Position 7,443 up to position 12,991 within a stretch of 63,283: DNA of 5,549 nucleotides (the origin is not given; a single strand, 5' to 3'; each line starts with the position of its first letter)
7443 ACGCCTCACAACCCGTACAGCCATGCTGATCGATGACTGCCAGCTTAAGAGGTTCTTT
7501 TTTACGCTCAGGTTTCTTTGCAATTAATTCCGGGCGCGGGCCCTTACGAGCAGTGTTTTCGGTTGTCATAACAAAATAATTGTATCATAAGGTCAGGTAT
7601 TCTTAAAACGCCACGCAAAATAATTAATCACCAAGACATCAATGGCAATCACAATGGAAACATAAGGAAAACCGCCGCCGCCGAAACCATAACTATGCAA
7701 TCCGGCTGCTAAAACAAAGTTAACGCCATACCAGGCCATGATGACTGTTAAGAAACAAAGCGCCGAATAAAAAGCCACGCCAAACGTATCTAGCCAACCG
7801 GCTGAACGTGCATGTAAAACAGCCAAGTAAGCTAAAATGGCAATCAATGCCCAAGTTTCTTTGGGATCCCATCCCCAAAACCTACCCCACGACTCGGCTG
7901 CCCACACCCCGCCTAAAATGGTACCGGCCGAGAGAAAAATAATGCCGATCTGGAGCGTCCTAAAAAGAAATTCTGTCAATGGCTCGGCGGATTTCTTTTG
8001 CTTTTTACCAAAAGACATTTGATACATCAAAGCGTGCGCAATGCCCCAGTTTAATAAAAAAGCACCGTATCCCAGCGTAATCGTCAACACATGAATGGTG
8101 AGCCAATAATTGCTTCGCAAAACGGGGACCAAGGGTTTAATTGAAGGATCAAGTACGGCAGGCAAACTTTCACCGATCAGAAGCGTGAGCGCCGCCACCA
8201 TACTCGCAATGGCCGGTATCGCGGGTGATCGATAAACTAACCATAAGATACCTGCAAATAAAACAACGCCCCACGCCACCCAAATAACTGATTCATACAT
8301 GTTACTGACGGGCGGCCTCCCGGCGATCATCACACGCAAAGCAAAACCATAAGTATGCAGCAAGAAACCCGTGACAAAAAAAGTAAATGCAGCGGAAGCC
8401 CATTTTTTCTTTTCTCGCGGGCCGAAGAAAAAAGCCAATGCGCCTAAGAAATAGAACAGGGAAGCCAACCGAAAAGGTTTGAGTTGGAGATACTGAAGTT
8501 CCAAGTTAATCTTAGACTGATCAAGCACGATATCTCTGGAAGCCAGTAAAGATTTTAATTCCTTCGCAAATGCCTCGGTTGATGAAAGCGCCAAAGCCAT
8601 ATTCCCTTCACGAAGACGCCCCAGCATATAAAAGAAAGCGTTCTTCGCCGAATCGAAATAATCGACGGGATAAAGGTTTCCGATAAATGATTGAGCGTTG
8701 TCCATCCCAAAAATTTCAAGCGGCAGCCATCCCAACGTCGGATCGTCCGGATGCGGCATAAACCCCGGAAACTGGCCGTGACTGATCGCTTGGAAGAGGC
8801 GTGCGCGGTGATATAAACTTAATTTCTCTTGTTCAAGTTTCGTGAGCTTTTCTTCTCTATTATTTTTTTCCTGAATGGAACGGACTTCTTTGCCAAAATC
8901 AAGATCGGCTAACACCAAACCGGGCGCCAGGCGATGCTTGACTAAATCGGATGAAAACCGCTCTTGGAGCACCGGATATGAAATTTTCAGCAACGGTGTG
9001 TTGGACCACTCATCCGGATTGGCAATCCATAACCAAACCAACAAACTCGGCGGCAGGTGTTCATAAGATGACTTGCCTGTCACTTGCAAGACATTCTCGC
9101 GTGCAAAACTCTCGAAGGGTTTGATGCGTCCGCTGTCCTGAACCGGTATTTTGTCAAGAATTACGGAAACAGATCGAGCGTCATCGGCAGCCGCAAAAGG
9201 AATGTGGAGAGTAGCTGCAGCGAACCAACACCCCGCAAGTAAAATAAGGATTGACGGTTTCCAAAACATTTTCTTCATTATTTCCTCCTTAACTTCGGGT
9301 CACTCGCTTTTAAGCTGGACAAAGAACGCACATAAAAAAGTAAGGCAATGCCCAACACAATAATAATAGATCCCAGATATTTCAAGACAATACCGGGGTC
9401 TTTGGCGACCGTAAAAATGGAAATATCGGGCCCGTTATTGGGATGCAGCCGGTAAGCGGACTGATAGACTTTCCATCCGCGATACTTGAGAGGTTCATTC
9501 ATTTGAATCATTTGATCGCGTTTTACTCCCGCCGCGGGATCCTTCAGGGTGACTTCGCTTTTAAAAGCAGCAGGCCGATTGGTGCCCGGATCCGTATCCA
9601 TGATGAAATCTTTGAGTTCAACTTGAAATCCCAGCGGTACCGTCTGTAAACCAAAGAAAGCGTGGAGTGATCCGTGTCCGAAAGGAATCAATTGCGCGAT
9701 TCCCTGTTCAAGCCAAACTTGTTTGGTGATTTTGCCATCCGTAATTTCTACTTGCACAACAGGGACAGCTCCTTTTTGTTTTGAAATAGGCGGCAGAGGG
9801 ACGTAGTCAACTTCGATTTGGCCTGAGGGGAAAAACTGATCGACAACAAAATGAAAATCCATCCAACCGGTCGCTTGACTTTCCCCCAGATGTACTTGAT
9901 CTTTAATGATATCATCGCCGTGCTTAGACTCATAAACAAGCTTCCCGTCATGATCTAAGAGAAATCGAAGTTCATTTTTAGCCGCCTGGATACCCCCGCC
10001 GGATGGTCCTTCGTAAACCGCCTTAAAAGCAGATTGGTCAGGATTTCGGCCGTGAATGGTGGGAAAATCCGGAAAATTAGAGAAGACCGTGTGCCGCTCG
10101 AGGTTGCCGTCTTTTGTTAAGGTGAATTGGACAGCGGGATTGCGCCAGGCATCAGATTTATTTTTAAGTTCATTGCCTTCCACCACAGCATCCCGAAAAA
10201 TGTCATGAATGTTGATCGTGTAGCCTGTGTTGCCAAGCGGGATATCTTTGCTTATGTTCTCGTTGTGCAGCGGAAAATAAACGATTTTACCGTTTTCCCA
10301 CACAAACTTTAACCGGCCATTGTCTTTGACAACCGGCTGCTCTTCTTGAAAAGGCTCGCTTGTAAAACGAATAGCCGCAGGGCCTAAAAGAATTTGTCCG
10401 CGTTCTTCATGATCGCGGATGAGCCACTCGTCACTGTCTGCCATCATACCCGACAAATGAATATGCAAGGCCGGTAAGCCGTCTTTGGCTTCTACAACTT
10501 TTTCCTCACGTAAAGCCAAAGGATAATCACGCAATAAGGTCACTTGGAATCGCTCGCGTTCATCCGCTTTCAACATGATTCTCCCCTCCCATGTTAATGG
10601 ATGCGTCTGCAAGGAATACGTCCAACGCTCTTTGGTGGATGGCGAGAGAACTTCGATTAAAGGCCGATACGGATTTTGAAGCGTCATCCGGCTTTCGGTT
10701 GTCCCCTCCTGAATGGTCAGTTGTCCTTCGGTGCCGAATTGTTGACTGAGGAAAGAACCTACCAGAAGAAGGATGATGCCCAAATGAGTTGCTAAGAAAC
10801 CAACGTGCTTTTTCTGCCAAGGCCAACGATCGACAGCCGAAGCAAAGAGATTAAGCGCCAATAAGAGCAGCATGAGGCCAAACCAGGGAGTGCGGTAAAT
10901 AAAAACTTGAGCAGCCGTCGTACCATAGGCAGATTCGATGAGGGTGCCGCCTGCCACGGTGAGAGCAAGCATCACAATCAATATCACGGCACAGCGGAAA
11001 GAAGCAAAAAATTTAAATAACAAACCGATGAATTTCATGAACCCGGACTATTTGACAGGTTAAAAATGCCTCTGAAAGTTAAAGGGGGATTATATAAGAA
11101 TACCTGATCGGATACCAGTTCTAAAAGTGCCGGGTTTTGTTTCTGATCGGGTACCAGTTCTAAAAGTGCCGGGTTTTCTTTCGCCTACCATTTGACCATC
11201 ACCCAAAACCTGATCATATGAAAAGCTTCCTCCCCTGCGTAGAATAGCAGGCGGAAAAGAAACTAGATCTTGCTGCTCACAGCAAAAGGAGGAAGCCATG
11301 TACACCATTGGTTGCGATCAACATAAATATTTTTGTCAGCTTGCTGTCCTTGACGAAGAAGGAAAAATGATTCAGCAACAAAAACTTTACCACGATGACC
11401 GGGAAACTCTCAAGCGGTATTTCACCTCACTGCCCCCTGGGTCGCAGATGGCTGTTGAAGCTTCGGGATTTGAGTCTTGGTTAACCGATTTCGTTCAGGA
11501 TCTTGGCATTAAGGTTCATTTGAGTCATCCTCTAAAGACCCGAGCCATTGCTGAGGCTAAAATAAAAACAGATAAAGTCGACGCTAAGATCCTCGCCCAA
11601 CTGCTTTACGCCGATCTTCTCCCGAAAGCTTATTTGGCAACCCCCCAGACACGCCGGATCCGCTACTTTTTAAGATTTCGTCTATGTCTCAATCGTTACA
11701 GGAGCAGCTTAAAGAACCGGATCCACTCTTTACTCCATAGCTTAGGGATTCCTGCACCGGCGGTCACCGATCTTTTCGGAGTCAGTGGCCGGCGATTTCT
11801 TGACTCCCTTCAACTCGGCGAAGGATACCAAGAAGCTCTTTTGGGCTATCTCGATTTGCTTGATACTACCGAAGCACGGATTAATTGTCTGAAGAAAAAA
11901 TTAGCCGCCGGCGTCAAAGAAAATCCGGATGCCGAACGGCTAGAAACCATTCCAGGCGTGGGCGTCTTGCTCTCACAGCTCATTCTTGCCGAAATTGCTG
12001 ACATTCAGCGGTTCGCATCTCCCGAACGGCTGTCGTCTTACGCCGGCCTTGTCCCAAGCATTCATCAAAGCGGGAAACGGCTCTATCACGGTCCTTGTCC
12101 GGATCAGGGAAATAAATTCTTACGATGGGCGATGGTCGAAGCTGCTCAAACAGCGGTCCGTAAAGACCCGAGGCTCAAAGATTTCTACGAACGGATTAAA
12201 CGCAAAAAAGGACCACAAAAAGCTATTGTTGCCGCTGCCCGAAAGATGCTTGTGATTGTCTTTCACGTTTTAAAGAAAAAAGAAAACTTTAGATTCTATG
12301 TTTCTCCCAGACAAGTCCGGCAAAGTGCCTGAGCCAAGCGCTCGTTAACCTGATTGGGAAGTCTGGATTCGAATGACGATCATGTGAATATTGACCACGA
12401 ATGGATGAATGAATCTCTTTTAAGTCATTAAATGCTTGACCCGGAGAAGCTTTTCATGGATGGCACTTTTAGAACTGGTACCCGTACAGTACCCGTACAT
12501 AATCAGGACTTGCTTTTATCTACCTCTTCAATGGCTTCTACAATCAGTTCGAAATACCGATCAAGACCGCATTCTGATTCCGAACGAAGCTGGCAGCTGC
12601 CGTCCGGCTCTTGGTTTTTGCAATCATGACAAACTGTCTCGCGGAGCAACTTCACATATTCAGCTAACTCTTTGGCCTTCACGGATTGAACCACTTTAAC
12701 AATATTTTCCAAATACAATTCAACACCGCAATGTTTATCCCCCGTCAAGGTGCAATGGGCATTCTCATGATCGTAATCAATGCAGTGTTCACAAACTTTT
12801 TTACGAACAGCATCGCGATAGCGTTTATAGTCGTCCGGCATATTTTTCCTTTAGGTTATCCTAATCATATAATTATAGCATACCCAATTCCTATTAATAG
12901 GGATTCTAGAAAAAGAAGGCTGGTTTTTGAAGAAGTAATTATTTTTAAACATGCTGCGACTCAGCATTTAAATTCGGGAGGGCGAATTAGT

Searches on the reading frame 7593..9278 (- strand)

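Call 10: search_protein_families(library=pfam, proteins=[window:7593-9278:-], max_evalue=0.001)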
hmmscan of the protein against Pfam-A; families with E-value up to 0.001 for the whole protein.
window:7593-9278:- (561 aa): 1 family
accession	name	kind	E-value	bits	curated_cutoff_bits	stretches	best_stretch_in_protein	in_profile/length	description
PF01578.25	Cytochrom_C_asm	-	1.1e-31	110.6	29.9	1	324-523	1-208/212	Cytochrome C assembly protein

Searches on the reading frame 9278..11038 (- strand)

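Call 10: search_protein_families(library=pfam, proteins=[window:9278-11038:-], max_evalue=0.001)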
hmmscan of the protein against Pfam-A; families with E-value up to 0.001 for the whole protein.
window:9278-11038:- (586 aa): 1 family
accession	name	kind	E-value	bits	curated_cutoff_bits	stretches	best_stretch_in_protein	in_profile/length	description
PF05140.19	ResB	-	2.8e-24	86.2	24.6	2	463-531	199-267/486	ResB-like family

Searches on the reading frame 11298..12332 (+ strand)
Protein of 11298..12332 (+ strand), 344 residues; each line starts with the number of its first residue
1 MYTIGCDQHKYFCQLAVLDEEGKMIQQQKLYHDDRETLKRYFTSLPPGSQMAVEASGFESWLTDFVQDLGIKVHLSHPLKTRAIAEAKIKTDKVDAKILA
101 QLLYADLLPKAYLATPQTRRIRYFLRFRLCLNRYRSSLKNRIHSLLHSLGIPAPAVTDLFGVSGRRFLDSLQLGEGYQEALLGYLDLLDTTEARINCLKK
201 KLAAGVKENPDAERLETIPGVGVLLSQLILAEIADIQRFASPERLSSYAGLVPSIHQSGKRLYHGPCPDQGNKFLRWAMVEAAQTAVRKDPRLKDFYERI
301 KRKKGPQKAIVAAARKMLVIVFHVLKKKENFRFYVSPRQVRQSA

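Call 10: search_protein_families(library=pfam, proteins=[window:11298-12332:+], max_evalue=0.001)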
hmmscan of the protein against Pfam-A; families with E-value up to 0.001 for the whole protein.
window:11298-12332:+ (344 aa): 2 families
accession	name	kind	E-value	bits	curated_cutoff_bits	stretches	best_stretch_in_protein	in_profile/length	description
PF02371.22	Transposase_20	-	9.1e-25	87.3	21.3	1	212-298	1-87/87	Transposase IS116/IS110/IS902 family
PF01548.23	DEDD_Tnp_IS110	-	1.6e-19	70.7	29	1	4-148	1-152/155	Transposase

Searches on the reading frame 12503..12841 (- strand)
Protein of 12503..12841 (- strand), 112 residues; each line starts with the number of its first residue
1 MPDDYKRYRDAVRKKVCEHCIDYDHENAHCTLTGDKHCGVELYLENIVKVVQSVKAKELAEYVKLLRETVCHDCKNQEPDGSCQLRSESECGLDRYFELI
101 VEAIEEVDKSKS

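Call 10: search_protein_families(library=pfam, proteins=[window:12503-12841:-], max_evalue=0.001)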
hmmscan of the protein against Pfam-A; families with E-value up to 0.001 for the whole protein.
window:12503-12841:- (112 aa): 0 families

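Call 66: search_protein_families(library=pfam, proteins=[window:12503-12841:-], max_evalue=0.1)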
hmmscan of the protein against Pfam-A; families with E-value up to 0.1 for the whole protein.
window:12503-12841:- (112 aa): 1 family
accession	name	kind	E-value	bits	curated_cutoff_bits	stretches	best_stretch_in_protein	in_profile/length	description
PF19496.4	DUF6031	-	0.063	13.5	25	1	6-75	48-116/175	Family of unknown function (DUF6031)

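Call 67: search_protein_families(library=ncbifam, proteins=[window:12503-12841:-], max_evalue=0.01)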
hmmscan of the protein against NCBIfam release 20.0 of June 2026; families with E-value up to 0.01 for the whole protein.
window:12503-12841:- (112 aa): 0 families
